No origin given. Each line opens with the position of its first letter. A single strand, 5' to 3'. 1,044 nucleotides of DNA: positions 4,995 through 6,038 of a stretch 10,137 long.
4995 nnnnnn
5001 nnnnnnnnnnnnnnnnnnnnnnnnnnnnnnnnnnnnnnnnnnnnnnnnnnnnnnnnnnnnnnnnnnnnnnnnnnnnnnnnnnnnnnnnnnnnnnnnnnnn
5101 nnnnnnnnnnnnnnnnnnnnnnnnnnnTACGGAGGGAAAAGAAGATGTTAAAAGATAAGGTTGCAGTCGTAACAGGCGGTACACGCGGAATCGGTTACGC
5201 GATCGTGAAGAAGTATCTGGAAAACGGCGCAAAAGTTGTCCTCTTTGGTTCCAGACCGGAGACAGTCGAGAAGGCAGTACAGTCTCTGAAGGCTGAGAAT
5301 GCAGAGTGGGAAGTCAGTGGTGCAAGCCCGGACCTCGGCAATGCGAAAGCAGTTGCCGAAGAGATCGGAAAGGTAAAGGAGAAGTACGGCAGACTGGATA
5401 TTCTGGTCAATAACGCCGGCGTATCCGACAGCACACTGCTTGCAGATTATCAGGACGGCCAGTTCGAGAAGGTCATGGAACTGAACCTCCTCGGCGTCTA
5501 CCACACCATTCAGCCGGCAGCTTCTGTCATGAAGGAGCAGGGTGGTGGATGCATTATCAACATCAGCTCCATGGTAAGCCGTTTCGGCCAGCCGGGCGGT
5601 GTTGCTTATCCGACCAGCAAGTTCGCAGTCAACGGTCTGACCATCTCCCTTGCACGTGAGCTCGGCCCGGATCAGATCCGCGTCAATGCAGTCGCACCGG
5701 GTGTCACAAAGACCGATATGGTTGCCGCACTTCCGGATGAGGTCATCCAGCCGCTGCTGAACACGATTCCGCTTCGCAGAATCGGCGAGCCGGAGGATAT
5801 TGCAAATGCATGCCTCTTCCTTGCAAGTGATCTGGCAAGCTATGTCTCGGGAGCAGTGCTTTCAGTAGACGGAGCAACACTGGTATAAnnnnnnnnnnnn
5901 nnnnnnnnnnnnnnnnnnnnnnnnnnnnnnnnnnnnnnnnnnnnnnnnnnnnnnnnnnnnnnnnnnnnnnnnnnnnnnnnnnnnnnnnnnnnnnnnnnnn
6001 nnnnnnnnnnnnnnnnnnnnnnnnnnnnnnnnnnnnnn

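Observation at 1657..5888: Single-polypeptide FadH/BaiCD-like enoate reductase + extended-SDR fusion followed by a second SDR: candidate one-protein C=C plus C=O reductive cassette for steroids, bile acids or xenobiotics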

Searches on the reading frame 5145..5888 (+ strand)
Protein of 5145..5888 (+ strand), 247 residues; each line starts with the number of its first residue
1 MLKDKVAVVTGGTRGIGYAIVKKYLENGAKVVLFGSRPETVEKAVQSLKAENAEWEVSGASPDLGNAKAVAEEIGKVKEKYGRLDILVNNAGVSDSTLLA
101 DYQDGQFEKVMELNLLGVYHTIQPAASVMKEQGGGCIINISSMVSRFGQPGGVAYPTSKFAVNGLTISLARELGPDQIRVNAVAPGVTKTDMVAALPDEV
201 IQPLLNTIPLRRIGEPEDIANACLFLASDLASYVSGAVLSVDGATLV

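Call 6: search_protein_families(library=pfam, proteins=[window:5145-5888:+], max_evalue=0.01)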
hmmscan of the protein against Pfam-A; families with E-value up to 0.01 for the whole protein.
window:5145-5888:+ (247 aa): 5 families
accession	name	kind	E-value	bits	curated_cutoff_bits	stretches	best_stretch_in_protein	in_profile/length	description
PF13561.12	adh_short_C2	-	4.4e-61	206.9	27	1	14-243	6-233/236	Enoyl-(Acyl carrier protein) reductase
PF00106.31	adh_short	-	9.1e-59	198.7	26.6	1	5-197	1-191/195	short chain dehydrogenase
PF08659.16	KR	-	2.8e-13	50.6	22.6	1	8-164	4-158/180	KR domain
PF23441.1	SDR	-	3.3e-08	33.7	27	1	5-198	8-205/258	SDR-like rossmann domain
PF03808.19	Glyco_tran_WecG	-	0.00074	19.8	27.4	1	21-77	36-95/168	Glycosyl transferase WecG/TagA/CpsF family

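Call 7: search_protein_families(library=ncbifam, proteins=[window:5145-5888:+], max_evalue=0.01)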
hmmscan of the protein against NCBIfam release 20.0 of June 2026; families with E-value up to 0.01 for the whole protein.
window:5145-5888:+ (247 aa): 240 families (the best 25 are shown)
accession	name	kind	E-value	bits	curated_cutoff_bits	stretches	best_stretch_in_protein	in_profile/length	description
NF005559.1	PRK07231.1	subfamily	2.5e-73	246.6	215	1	2-246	2-248/249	glucose 1-dehydrogenase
NF004198.0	PRK05653.1-3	equivalog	5.6e-72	242.2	296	1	2-245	5-246/248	3-oxoacyl-ACP reductase FabG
NF009466.0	PRK12826.1-2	subfamily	1.5e-69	234.3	222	1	4-244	3-243/248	3-oxoacyl-ACP reductase FabG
TIGR01830.1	3oxo_ACP_reduc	equivalog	9.1e-68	228.5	297.75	1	7-244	1-237/239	3-oxoacyl-[acyl-carrier-protein] reductase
NF004197.0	PRK05653.1-1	equivalog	5.3e-65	219.5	332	1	2-244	5-245/249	3-oxoacyl-ACP reductase FabG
NF009464.0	PRK12824.1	subfamily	1.3e-60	205.1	269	1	4-244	2-241/245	3-oxoacyl-ACP reductase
NF009468.0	PRK12826.1-4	equivalog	1.9e-60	204.7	318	1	2-246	5-248/256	SDR family oxidoreductase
NF005893.0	PRK07856.1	equivalog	3.1e-60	203.6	255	1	2-244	7-240/255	SDR family oxidoreductase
NF004778.0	PRK06124.1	equivalog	5.4e-60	203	303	1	2-245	9-252/256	SDR family oxidoreductase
NF052558.1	MBtsdlDhBudC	equivalog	1.4e-59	201.7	270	1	3-244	2-240/250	meso-2,3-butanediol dehydrogenase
TIGR01829.1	AcAcCoA_reduct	subfamily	2e-59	201.2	302.1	1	5-244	1-239/242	acetoacetyl-CoA reductase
NF049979.1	AlphHSDSHdhA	equivalog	9e-58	195.7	350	1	2-243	1-244/258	7alpha-hydroxysteroid dehydrogenase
NF004791.0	PRK06138.1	equivalog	1.1e-57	195.2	312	1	2-245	3-249/252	SDR family oxidoreductase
NF005067.0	PRK06484.1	equivalog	2.3e-55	188.1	713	1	3-244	8-250/524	short chain dehydrogenase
NF004818.0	PRK06172.1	equivalog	5.2e-55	186.5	336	1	2-245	5-250/253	SDR family oxidoreductase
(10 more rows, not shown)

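Call 39: list_cluster_members(proteins=[P0001, window:5145-5885:+, window:296-1300:-])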
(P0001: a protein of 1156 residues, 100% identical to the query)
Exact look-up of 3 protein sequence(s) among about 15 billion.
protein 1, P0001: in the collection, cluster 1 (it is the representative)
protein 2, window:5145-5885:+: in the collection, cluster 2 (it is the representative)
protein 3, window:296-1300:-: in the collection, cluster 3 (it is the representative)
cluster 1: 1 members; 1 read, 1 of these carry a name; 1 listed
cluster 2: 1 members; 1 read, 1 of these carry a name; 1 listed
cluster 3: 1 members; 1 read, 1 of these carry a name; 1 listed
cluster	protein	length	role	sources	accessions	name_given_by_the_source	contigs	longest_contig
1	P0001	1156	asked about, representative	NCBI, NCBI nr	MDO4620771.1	MAG: FAD-dependent oxidoreductase [Lachnospiraceae bacterium] | FAD-dependent oxidoreductase [Lachnospiraceae bacterium]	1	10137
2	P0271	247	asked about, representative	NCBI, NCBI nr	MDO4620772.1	MAG: 3-oxoacyl-ACP reductase family protein [Lachnospiraceae bacterium] | 3-oxoacyl-ACP reductase family protein [Lachnospiraceae bacterium]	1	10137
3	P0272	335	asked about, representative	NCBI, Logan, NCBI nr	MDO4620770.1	MAG: MerR family transcriptional regulator [Lachnospiraceae bacterium] | MerR family transcriptional regulator [Lachnospiraceae bacterium]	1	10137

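Call 47: search_solved_structures(query=window:5145-5885:+, max_evalue=1e-20)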
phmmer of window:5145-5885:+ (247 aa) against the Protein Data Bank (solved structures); distinct sequences matched with E-value up to 1e-20: 430 (the best 60 are shown).
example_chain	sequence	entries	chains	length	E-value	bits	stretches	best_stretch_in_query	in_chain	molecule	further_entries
4is2_A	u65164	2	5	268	1.7e-63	217.4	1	2-244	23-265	Bile acid 3-alpha hydroxysteroid dehydrogenase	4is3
4nbu_A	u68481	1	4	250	1.4e-51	178.4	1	2-245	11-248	3-oxoacyl-(Acyl-carrier-protein) reductase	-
4nbv_A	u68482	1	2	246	6.1e-50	173.1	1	2-244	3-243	3-oxoacyl-[acyl-carrier-protein] reductase putative short-chain dehydrogenases/reductases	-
2hq1_A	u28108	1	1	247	4.5e-48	167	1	2-245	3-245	Glucose/ribitol dehydrogenase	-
3osu_A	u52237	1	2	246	1.1e-47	165.7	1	4-244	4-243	3-oxoacyl-[acyl-carrier-protein] reductase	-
4ni5_A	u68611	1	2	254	1.4e-47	165.4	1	2-244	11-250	Oxidoreductase, short-chain dehydrogenase/reductase family protein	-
3sj7_A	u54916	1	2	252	1.8e-47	165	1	5-244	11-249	3-oxoacyl-(Acyl-carrier-protein) reductase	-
4jro_A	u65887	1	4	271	1.5e-46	162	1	2-245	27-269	FabG protein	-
2p68_A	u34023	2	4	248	1.5e-45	158.7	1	2-244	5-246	3-oxoacyl-[acyl-carrier-protein] reductase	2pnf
2uvd_A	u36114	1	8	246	6.3e-44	153.4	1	1-245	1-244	3-OXOACYL-(ACYL-CARRIER-PROTEIN) REDUCTASE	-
3ftp_A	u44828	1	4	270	1.3e-43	152.3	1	3-244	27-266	3-oxoacyl-[acyl-carrier protein] reductase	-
6wpr_A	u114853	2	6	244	1.5e-43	152.2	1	4-244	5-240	3-oxoacyl-[acyl-carrier-protein] reductase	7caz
6t60_A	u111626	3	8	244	1.6e-43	152.1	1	4-244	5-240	3-oxoacyl-(Acyl-carrier-protein) reductase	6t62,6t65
6uds_A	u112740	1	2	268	2.1e-43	151.7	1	4-244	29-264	3-oxoacyl-(Acyl-carrier-protein) reductase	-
4m8s_A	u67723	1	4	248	2.5e-43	151.5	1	2-246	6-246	Putative 3-oxoacyl-[acyl-carrier protein] reductase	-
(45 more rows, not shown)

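Call 50: search_solved_structures(query=window:5145-5885:+, max_evalue=1e-55, show_alignments=1)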
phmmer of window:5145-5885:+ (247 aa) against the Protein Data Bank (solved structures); distinct sequences matched with E-value up to 1e-55: 1.
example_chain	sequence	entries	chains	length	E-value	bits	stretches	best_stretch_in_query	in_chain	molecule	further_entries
4is2_A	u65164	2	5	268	1.7e-63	217.4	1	2-244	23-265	Bile acid 3-alpha hydroxysteroid dehydrogenase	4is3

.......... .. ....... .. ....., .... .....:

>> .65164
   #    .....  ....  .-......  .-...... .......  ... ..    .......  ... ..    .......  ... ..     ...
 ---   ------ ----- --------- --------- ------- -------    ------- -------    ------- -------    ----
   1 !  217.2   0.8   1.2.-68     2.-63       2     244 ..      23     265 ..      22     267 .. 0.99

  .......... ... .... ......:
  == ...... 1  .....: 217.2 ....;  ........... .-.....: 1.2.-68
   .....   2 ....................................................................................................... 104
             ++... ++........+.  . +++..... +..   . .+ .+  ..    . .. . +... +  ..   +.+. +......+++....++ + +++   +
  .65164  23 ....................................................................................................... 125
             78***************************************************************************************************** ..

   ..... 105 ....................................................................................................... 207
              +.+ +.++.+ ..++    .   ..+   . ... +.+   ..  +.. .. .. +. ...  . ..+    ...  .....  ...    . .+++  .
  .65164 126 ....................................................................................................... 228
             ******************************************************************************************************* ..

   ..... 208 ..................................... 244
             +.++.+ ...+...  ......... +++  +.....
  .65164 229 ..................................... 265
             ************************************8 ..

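Call 69: find_homologous_proteins(query=window:5145-5885:+, max_evalue=1e-30)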
Query window:5145-5885:+ (247 aa): 8000 proteins with E <= 1e-30 among 8000 candidates; the best 120 are listed.
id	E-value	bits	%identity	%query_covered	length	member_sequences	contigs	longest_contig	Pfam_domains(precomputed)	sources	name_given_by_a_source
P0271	6.6e-154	528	100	100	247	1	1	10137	PF08659.17,PF13561.13,PF23441.1,PF00106.32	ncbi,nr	ncbi:MAG: 3-oxoacyl-ACP reductase family protein [Lachnospiraceae bacterium]|nr:3-oxoacyl-ACP reduct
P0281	1.1e-121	423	78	100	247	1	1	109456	PF08659.17,PF13561.13,PF23441.1,PF00106.32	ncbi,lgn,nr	ncbi:MAG: SDR family NAD(P)-dependent oxidoreductase [Hespellia sp.]|nr:SDR family NAD(P)-dependent 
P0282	2.7e-121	421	78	100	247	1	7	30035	PF08659.17,PF13561.13,PF23441.1,PF00106.32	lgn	-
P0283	5.5e-120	417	77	99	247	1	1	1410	PF08659.17,PF13561.13,PF23441.1,PF00106.32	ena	-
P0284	9.0e-120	416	77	99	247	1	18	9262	PF08659.17,PF13561.13,PF03808.20,PF23441.1,PF00106.32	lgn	-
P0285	1.0e-119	416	76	100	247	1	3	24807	PF08659.17,PF13561.13,PF23441.1,PF00106.32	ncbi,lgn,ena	-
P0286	1.1e-119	416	77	99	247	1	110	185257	PF08659.17,PF13561.13,PF23441.1,PF00106.32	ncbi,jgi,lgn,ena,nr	ncbi:MAG: SDR family oxidoreductase [Lachnospiraceae bacterium]|jgi:3-oxoacyl-[acyl-carrier protein]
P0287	1.2e-119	416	76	99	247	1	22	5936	PF08659.17,PF13561.13,PF03808.20,PF23441.1,PF00106.32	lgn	-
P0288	1.4e-119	416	77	99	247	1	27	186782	PF08659.17,PF13561.13,PF23441.1,PF00106.32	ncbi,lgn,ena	-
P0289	1.4e-119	416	77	99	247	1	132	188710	PF08659.17,PF13561.13,PF23441.1,PF00106.32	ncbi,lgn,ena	-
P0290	1.4e-119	416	77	99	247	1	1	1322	PF08659.17,PF13561.13,PF03808.20,PF23441.1,PF00106.32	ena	-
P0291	1.8e-119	415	77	99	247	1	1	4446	PF08659.17,PF13561.13,PF23441.1,PF00106.32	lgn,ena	-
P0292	1.9e-119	415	77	99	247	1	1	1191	PF08659.17,PF13561.13,PF23441.1,PF00106.32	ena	-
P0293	2.6e-119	415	76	99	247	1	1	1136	PF08659.17,PF13561.13,PF23441.1,PF00106.32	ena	-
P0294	3.4e-119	414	76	99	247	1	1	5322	PF08659.17,PF13561.13,PF23441.1,PF00106.32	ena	-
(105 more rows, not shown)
